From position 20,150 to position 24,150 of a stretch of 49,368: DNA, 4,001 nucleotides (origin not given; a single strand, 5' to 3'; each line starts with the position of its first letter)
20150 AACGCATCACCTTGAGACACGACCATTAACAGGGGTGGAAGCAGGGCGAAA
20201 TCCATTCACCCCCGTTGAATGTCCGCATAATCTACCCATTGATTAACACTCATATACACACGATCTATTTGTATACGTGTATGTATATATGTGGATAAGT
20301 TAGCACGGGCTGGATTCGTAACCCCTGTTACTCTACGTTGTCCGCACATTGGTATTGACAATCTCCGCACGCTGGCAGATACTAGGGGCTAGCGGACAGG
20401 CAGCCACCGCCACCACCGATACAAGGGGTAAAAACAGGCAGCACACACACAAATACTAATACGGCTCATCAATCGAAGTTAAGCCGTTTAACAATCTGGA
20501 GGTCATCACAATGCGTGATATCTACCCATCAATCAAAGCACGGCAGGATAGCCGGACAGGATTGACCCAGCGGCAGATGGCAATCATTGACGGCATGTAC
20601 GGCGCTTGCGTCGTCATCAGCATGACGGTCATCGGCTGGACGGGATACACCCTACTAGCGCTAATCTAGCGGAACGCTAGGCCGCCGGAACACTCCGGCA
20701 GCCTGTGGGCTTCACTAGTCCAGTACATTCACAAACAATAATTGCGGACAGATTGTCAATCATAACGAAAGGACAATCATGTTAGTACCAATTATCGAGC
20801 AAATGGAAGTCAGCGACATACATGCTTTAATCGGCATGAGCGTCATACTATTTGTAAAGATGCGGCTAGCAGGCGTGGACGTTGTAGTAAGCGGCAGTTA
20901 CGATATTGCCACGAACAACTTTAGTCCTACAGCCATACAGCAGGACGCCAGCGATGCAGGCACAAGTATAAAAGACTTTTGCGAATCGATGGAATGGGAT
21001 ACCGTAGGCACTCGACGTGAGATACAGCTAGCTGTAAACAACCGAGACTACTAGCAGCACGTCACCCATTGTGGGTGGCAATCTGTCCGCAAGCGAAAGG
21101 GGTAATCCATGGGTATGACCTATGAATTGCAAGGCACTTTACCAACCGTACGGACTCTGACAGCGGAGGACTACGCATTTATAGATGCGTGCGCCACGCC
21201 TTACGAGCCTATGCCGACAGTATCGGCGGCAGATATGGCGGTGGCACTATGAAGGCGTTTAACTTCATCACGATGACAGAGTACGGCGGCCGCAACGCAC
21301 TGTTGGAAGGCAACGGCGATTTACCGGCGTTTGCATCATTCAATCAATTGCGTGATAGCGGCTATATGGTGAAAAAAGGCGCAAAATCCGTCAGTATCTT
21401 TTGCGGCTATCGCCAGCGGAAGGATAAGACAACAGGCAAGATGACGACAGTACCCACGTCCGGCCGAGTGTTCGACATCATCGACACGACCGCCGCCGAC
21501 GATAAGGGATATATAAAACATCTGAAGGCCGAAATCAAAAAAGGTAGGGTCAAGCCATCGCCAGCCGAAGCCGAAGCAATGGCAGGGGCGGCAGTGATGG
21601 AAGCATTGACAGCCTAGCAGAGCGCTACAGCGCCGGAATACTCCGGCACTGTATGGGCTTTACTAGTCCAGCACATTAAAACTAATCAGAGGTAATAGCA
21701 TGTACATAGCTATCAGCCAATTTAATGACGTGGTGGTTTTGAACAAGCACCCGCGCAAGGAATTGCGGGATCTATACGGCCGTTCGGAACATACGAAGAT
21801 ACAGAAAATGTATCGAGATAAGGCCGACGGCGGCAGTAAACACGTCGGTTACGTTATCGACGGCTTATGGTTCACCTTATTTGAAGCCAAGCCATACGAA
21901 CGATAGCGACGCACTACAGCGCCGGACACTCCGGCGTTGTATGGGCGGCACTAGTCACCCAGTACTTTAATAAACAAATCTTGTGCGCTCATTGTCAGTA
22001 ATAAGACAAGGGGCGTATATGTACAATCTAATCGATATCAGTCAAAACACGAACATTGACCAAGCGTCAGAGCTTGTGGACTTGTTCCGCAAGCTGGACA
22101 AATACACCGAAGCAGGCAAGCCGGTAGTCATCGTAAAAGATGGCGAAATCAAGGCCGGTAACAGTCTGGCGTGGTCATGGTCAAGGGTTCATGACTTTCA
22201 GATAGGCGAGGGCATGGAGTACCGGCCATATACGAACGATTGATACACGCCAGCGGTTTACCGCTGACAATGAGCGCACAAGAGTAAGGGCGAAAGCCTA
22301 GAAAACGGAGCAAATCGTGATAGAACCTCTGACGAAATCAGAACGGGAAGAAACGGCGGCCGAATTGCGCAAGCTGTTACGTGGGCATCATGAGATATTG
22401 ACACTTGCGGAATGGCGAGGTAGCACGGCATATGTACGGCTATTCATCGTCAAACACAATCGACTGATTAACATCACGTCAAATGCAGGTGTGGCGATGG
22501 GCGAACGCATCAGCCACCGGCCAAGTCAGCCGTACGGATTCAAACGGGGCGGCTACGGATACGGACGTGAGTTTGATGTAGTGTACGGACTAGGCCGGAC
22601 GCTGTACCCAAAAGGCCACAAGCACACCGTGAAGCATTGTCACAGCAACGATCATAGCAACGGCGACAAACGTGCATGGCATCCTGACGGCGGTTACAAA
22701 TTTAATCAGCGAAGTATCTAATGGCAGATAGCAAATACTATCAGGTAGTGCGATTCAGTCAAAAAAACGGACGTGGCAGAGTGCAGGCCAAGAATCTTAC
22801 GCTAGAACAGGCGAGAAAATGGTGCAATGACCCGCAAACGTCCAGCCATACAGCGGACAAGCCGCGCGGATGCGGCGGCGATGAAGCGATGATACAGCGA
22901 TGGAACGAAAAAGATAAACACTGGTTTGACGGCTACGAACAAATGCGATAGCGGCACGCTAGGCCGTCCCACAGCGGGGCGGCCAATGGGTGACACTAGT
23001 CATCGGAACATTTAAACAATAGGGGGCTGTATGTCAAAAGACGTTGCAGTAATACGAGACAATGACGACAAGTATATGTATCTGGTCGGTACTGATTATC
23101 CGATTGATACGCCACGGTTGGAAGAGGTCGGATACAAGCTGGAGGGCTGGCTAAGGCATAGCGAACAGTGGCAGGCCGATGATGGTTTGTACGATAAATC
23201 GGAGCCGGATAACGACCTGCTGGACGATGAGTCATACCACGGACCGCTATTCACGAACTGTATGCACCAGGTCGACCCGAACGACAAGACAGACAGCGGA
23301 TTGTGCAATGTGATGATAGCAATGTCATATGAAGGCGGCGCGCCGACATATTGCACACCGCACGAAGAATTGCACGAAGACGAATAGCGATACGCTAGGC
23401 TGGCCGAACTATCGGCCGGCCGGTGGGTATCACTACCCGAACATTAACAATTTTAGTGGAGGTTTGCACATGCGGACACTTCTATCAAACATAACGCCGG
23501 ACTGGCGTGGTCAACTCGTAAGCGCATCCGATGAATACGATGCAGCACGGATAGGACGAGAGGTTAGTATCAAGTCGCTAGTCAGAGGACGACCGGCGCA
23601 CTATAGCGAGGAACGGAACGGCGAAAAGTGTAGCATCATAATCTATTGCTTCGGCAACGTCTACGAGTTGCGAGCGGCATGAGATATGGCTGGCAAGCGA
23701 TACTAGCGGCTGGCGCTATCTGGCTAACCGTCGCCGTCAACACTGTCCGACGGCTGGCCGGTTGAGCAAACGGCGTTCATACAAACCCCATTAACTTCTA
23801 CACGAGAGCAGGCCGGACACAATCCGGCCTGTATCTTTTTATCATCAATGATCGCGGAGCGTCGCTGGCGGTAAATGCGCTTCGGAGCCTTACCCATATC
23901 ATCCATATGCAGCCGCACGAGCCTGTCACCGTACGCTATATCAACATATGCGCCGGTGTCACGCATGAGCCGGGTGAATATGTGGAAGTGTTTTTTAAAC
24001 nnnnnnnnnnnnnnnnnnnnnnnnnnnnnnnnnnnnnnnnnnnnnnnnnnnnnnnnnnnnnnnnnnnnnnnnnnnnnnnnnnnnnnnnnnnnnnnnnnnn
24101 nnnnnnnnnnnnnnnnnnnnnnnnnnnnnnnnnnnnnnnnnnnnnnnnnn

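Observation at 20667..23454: Five copies of a roughly 70-nt two-hairpin cassette that begins on the TAG stop codon of early genes, with compensatory stem changes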

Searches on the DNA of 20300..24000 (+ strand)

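Call 41: search_rna_families(source=window, start=20300, end=24000, threshold=evalue, max_evalue=5)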
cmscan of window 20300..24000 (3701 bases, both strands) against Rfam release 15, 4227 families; matches with E-value up to 5: 1.
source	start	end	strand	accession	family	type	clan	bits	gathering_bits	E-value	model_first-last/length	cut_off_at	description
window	23397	23474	+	RF00035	OxyS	Gene; sRNA;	-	17.5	75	2.3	1-110/110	no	OxyS RNA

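Call 59: build_rna_model(alignment_id=A2, structure=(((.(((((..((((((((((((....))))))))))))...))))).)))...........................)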
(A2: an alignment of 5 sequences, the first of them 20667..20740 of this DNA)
Model R1 built from alignment A2 (5 sequences, 78 columns); structure: as given.
model positions 73; base pairs 20; branch points 0; effective number of sequences 2.29; information 0.773 bits per position. Calibrated on 0.2 Mb of random sequence (short: E-values are rough).
structure used (alignment columns):
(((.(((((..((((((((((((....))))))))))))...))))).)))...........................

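Call 60: search_with_rna_model(model_id=R1, sources=[window, L243, L003, L004, L005, L006, L008], max_evalue=10, show_alignments=8)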
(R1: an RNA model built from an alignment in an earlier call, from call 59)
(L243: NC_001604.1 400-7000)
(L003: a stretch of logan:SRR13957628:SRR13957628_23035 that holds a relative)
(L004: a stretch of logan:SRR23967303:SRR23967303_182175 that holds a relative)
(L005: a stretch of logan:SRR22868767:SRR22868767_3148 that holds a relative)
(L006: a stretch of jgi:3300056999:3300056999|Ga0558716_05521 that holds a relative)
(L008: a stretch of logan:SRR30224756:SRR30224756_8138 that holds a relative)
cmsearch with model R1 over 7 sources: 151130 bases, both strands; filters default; matches with E-value up to 10: 12.
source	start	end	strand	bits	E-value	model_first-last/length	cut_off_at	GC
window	20667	20739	+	90.1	7.8e-18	1-73/73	no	0.56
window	21615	21687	+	87.2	3.5e-17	1-73/73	no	0.49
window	21904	21978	+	78.5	3.2e-15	1-73/73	no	0.53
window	23385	23455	+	78.2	3.7e-15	1-73/73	no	0.52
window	22949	23022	+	73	5.8e-14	1-73/73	no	0.57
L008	6478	6545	-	36.7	9.3e-06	1-73/73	no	0.47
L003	7624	7694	-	22.4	0.017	1-73/73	no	0.54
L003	7943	8016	-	21.4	0.027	1-73/73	no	0.45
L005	7858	7934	-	18.2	0.15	1-73/73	no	0.42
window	20645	20717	-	15.9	0.48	1-73/73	no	0.59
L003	8375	8425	-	14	1.3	1-73/73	no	0.47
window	21904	21953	-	10.6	7.9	1-51/73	no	0.64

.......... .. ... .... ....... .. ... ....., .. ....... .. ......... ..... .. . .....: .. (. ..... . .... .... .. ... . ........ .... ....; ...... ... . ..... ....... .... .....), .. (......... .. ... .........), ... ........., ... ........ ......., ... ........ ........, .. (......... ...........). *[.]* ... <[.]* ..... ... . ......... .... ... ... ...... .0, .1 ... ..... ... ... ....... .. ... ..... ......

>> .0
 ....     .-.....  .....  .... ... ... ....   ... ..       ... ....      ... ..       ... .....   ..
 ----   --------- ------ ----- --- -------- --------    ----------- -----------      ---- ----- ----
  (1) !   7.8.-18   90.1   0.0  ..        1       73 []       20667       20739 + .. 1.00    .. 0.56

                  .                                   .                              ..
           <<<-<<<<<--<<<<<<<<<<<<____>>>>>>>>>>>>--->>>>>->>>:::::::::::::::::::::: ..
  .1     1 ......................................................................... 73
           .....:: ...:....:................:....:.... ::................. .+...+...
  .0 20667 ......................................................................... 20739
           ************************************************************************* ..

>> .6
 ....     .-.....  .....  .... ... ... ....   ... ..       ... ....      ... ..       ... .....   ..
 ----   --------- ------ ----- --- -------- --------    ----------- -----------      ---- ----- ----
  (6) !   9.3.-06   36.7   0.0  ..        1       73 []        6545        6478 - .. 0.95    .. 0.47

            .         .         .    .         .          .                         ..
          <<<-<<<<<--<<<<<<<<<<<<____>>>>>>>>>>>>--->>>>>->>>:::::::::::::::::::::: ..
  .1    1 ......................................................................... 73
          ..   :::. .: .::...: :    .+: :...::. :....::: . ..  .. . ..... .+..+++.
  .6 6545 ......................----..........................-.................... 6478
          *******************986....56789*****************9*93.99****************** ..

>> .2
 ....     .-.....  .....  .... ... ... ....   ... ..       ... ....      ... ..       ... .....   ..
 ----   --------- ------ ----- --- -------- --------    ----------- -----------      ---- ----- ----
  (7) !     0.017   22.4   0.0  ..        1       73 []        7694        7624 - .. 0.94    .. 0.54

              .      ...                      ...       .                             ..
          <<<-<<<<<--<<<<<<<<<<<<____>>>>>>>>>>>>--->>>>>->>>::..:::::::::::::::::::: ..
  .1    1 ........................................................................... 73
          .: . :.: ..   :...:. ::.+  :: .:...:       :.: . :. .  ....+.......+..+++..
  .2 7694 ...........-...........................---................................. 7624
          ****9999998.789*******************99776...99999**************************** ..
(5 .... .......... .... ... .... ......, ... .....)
